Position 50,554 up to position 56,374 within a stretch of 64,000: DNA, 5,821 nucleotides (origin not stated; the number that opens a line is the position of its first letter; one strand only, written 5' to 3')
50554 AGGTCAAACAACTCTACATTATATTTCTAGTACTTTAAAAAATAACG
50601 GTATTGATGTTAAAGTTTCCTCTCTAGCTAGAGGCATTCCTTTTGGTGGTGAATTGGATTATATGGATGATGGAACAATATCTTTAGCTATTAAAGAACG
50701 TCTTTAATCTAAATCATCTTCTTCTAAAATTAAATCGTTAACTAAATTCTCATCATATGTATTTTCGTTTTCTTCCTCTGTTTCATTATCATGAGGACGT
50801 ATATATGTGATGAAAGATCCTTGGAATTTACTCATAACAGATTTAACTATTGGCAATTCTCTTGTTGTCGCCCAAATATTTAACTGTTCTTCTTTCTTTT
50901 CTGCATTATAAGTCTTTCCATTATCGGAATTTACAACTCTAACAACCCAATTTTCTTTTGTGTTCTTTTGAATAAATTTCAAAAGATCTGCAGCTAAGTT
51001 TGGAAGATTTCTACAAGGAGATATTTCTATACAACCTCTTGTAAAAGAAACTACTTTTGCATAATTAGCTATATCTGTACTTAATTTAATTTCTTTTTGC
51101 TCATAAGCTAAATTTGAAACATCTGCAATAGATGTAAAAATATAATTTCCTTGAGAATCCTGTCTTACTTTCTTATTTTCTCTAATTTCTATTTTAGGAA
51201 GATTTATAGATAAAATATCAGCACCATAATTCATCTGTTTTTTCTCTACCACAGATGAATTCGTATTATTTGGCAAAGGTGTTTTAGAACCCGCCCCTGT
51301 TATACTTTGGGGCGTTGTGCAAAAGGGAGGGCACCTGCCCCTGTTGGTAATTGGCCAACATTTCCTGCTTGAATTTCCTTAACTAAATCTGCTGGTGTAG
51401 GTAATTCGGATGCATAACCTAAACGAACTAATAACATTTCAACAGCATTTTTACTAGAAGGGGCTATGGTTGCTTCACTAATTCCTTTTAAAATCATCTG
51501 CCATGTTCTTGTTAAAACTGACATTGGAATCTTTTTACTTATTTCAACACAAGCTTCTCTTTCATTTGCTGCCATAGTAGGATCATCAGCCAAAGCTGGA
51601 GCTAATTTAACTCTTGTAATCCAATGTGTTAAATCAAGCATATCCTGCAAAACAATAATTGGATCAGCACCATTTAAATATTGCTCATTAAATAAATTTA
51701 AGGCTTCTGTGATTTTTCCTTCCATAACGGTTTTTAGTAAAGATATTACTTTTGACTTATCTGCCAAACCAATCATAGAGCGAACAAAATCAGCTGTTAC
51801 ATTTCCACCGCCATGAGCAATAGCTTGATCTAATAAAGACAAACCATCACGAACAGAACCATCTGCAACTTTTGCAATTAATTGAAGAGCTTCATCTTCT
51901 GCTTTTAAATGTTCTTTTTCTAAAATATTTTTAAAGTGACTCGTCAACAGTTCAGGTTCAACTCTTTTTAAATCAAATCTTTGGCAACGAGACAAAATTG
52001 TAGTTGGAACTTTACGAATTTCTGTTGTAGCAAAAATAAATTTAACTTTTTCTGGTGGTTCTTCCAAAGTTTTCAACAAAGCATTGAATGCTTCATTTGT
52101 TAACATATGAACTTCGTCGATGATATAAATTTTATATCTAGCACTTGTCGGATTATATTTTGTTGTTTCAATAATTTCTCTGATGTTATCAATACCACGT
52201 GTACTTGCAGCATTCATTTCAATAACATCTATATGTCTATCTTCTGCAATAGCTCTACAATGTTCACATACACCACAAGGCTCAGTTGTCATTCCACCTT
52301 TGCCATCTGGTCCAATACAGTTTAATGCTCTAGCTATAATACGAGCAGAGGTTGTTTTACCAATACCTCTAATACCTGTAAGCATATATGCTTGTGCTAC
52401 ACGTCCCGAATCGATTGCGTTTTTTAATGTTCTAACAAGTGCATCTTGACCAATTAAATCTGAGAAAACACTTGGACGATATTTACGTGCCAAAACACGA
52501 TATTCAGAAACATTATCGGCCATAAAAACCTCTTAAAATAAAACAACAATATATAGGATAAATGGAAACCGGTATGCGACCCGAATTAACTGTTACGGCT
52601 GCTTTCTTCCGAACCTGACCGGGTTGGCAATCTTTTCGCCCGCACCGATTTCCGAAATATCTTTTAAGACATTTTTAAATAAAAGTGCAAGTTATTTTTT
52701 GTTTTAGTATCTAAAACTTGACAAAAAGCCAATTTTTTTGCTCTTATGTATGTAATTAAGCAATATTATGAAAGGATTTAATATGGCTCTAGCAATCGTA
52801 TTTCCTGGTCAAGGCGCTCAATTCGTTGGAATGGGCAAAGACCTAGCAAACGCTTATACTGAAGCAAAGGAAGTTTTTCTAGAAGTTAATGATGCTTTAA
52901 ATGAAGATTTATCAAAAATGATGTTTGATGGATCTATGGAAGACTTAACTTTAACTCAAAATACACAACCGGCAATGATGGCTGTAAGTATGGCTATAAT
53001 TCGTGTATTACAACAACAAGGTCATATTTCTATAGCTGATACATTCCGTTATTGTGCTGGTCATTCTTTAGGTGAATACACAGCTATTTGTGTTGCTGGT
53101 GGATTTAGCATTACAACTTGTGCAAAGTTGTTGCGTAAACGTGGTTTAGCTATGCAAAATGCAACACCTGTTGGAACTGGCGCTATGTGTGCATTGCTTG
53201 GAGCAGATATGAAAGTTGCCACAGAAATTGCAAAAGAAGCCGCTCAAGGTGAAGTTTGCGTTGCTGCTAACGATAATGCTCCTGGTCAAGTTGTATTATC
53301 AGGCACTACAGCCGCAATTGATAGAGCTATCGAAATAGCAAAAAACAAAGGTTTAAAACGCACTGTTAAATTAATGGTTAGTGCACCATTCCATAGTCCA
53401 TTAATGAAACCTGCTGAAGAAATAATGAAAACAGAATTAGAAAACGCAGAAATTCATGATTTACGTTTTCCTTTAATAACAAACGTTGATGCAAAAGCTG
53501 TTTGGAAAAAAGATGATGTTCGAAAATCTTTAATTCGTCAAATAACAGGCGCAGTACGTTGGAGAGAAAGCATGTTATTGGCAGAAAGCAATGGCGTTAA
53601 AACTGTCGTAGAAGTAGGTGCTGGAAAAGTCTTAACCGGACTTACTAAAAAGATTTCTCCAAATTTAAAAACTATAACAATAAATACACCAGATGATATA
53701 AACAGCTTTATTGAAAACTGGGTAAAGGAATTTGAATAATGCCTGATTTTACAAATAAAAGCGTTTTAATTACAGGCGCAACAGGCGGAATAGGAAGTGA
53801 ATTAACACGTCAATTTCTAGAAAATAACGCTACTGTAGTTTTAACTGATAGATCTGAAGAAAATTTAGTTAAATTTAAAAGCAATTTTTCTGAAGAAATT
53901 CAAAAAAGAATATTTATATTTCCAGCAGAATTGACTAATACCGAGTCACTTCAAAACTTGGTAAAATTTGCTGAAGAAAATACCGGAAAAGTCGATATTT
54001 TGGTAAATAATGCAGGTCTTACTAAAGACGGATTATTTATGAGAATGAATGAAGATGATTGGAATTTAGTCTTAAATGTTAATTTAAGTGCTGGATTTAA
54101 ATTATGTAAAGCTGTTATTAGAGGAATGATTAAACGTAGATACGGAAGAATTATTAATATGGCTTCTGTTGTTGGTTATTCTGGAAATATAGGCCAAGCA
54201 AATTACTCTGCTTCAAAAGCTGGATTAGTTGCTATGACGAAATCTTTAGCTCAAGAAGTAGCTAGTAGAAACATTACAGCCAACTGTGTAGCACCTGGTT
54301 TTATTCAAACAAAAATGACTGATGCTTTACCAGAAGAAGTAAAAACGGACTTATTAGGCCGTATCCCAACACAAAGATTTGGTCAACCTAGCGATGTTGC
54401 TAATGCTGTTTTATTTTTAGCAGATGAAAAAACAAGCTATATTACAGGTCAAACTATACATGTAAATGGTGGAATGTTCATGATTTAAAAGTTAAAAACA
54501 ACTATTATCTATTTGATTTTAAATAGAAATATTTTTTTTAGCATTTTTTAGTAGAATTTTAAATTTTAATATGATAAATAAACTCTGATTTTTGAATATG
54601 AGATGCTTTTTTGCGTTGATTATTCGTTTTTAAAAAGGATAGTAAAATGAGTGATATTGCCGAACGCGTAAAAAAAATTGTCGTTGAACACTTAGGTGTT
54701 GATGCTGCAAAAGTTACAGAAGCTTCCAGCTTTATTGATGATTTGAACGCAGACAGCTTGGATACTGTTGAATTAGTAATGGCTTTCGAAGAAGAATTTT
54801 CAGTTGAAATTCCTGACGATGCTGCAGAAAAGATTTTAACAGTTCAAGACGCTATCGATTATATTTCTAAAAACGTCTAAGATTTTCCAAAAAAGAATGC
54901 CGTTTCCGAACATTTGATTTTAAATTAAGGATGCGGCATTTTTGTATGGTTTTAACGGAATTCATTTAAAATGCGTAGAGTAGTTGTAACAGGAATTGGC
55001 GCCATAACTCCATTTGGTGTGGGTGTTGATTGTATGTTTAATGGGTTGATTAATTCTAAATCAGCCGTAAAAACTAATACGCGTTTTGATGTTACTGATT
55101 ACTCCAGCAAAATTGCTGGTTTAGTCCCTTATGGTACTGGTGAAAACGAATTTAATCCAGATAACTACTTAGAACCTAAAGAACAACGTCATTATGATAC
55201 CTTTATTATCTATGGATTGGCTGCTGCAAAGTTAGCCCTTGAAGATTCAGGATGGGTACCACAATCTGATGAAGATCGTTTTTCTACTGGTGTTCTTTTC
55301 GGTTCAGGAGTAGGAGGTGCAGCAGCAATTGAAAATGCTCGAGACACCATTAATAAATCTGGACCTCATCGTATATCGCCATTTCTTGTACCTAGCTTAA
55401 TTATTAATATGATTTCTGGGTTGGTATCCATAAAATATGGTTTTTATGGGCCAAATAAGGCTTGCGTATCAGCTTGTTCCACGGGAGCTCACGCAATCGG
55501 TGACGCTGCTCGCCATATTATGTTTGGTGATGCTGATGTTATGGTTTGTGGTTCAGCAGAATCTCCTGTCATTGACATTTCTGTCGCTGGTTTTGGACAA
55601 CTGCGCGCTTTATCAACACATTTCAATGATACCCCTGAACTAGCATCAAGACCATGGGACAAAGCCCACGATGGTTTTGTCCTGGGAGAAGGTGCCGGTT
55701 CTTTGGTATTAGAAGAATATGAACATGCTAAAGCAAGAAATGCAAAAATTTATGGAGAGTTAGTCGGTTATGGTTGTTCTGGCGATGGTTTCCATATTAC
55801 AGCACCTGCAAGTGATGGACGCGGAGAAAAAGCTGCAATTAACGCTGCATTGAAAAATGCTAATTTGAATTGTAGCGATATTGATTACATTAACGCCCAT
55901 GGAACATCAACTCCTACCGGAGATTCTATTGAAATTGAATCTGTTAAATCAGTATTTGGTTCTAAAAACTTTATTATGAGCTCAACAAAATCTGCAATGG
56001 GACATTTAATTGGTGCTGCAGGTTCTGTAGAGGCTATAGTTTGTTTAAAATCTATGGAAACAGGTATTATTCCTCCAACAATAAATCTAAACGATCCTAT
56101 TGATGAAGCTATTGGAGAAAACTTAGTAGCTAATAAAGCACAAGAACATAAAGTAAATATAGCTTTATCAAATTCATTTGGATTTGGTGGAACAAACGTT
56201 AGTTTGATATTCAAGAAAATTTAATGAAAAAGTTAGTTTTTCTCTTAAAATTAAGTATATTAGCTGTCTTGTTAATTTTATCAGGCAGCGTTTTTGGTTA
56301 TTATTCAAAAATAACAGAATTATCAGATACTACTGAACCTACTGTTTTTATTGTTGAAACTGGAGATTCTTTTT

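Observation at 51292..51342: dnaX is split, and the junction looks like a complete -1 programmed frameshift cassette with inverted logic (tau by frameshift, gamma-like product by termination)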

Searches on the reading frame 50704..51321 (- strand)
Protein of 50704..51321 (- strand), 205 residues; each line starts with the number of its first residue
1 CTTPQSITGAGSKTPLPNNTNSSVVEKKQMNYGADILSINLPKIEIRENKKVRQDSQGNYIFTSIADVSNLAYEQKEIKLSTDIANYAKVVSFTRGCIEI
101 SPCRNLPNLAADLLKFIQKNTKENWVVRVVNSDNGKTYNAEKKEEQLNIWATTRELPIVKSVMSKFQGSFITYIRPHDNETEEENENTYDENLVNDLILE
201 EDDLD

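Call 7: list_cluster_members(proteins=[P0001, window:50704-51276:-, window:50704-51378:-])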
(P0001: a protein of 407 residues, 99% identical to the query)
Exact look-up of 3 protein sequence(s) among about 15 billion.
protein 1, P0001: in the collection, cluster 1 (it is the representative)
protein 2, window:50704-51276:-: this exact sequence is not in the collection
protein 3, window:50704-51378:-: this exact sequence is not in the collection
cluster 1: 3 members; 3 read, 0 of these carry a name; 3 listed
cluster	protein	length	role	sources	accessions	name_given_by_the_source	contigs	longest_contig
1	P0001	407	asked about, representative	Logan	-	-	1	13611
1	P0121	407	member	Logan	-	-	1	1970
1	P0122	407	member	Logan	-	-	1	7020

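Call 9: find_encoding_contigs(protein=P0121, flank=3000)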
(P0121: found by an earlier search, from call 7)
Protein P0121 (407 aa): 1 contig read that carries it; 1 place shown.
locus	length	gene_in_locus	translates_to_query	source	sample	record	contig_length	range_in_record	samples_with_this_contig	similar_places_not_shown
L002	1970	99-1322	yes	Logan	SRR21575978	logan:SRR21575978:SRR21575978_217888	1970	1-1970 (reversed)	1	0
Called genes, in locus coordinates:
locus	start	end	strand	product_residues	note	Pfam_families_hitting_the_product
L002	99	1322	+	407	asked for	PF05496:RuvB_N (faint), PF13177:DNA_pol3_delta2, PF00004:AAA, PF13401:AAA_22 (weak), PF22608:DNAX_ATPase_lid, PF12169:DNA_pol3_gamma3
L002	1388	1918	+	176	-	PF12362:DUF3646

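Call 10: find_encoding_contigs(protein=P0122, flank=3000)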
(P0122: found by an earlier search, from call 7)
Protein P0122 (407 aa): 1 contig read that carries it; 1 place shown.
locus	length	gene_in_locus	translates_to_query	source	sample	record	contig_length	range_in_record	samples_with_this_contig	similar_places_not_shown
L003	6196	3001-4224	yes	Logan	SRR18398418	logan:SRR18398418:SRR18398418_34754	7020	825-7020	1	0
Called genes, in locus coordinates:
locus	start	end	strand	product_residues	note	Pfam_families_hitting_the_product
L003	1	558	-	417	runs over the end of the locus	PF00109:ketoacyl-synt, PF02801:Ketoacyl-synt_C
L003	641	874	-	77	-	PF14573:PP-binding_2 (weak), PF00550:PP-binding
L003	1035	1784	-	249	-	PF00106:adh_short, PF08659:KR, PF23441:SDR (faint), PF01370:Epimerase (weak), PF02719:Polysacc_synt_2, PF13460:NAD_binding_10 (weak), PF13561:adh_short_C2, PF16363:GDP_Man_Dehyd (weak)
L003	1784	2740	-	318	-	PF00698:Acyl_transf_1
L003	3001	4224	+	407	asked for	PF05496:RuvB_N (faint), PF13177:DNA_pol3_delta2, PF00004:AAA, PF13173:AAA_14 (faint), PF13401:AAA_22 (weak), PF22608:DNAX_ATPase_lid, PF12169:DNA_pol3_gamma3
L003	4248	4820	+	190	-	PF12362:DUF3646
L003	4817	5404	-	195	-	PF21176:RecR_HhH (weak), PF13662:Toprim_4, PF21175:RecR_C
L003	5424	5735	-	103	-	PF02575:YbaB_DNA_bd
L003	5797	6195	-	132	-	?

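Call 14: find_homologous_proteins(query=window:50707-51321:-, max_evalue=0.00001)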
Query seq(205 aa) (205 aa): 2 proteins with E <= 0.00001 among 96 candidates.
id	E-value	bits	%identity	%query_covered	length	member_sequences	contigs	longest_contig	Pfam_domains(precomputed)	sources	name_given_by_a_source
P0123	2.1e-109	381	100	86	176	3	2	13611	PF12362.14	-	-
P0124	1.5e-85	303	72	93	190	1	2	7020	PF12362.14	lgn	-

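Call 16: find_encoding_contigs(protein=P0124, flank=3000)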
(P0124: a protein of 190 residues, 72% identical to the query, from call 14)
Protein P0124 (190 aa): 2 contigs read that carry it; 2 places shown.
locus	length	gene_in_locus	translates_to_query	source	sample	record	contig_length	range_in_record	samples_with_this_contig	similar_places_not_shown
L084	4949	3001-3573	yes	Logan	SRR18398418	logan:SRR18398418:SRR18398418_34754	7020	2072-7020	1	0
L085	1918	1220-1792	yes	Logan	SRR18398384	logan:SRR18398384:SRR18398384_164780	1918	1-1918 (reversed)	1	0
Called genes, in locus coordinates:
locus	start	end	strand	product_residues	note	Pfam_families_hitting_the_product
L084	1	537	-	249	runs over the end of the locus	PF00106:adh_short, PF08659:KR, PF23441:SDR (faint), PF01370:Epimerase (weak), PF02719:Polysacc_synt_2, PF13460:NAD_binding_10 (weak), PF13561:adh_short_C2, PF16363:GDP_Man_Dehyd (weak)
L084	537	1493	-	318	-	PF00698:Acyl_transf_1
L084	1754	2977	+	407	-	PF05496:RuvB_N (faint), PF13177:DNA_pol3_delta2, PF00004:AAA, PF13173:AAA_14 (faint), PF13401:AAA_22 (weak), PF22608:DNAX_ATPase_lid, PF12169:DNA_pol3_gamma3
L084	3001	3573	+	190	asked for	PF12362:DUF3646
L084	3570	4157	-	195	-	PF21176:RecR_HhH (weak), PF13662:Toprim_4, PF21175:RecR_C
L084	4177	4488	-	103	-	PF02575:YbaB_DNA_bd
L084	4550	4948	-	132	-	?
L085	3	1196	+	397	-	?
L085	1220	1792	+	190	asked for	PF12362:DUF3646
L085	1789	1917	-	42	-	?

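Call 21: find_related_loci(query=A2, collection=metagenome_contigs, flank=3000)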
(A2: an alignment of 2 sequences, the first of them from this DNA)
Query A2 (205 aa) in metagenome_contigs; peptide patterns used: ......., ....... (x = any residue, [..] = any of these).
600 stretches matched a pattern, but none encodes a relative of the query by tblastn (E <= 1e-3).

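Call 49: search_protein_families(library=pfam, proteins=[window:50704-51321:-], max_evalue=0.00001)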
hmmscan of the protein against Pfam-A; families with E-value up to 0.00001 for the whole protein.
window:50704-51321:- (205 aa): 1 family
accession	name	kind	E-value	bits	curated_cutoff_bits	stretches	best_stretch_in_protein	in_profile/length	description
PF12362.13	DUF3646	-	7.1e-17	62.2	30.2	1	63-172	2-112/114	DNA polymerase III gamma and tau subunits C terminal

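Call 51: search_protein_representatives(protein=window:50707-51321:-)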
Query: 205 residues. Proteins with E-value up to 0.001 (for the whole library): 136; up to 1e-10: 4; up to 1e-30: 1. The best 136 are listed.
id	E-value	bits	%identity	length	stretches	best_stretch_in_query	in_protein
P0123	6.7e-110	381.1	100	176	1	30-205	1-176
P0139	8.5e-25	103.5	30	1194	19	144-180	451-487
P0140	4.0e-14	68.7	31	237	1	52-191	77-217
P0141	6.6e-12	61.5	37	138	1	62-188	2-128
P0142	1.3e-09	54.0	36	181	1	60-176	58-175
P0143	3.8e-09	52.5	29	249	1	44-179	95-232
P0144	3.6e-08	49.3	29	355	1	59-191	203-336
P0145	3.9e-08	49.2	32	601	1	61-178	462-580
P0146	5.5e-08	48.7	30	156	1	57-178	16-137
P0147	1.9e-07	46.9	29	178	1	43-168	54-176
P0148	2.1e-07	46.8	34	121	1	80-176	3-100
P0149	2.7e-07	46.5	24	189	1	48-194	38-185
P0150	3.2e-07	46.2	29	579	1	62-183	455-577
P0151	4.1e-07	45.9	32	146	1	60-178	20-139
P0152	4.4e-07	45.8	27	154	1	58-188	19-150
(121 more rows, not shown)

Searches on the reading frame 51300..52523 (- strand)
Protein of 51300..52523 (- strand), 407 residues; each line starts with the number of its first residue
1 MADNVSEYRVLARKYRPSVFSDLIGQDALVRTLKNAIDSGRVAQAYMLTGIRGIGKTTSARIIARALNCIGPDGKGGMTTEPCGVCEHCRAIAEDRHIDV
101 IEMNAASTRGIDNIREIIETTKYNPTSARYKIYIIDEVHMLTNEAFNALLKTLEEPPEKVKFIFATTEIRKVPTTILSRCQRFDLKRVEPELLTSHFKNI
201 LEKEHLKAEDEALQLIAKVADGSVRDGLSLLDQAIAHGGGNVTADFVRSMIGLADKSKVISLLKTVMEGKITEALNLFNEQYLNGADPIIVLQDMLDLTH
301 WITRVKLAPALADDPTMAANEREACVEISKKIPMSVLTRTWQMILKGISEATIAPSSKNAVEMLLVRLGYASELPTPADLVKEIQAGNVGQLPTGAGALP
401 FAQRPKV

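Call 49: search_protein_families(library=pfam, proteins=[window:51300-52523:-], max_evalue=0.00001)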
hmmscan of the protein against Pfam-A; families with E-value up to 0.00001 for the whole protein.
window:51300-52523:- (407 aa): 5 families
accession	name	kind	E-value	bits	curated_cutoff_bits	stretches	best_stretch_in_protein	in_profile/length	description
PF12169.13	DNA_pol3_gamma3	-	1.1e-48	165.1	24.4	1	242-383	1-142/143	DNA polymerase III subunits gamma and tau domain III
PF13177.12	DNA_pol3_delta2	-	1e-41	143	27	1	26-188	2-160/161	DNA polymerase III, delta subunit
PF22608.2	DNAX_ATPase_lid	-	1e-20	73.6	27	1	194-240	3-49/49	DNA polymerase III clamp loader subunit, ATPase lid domain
PF00004.35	AAA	-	3.1e-12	47.5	21.2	1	47-183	2-126/131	ATPase family associated with various cellular activities (AAA)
PF13401.12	AAA_22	-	9e-07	29.7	27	1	43-167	5-123/130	AAA domain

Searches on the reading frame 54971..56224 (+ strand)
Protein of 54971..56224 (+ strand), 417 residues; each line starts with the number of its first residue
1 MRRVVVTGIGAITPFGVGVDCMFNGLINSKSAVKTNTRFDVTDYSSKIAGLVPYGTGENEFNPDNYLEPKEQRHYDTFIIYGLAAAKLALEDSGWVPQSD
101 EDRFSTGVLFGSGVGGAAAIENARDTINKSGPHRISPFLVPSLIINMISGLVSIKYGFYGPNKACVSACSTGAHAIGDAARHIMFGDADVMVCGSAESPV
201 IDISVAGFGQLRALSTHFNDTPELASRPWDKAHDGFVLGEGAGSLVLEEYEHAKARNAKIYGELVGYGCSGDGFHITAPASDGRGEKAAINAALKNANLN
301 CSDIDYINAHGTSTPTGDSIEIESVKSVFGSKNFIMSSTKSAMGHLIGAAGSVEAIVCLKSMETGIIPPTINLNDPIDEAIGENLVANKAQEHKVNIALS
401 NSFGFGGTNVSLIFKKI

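Call 49: search_protein_families(library=pfam, proteins=[window:54971-56224:+], max_evalue=0.00001)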
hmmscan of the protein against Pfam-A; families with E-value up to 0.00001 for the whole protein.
window:54971-56224:+ (417 aa): 2 families
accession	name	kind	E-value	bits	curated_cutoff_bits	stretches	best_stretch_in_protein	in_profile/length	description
PF00109.32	ketoacyl-synt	-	7.9e-51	173.5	20.8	1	1-253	1-252/252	Beta-ketoacyl synthase, N-terminal domain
PF02801.28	Ketoacyl-synt_C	-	3.2e-38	130.8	20.8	1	261-373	1-118/119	Beta-ketoacyl synthase, C-terminal domain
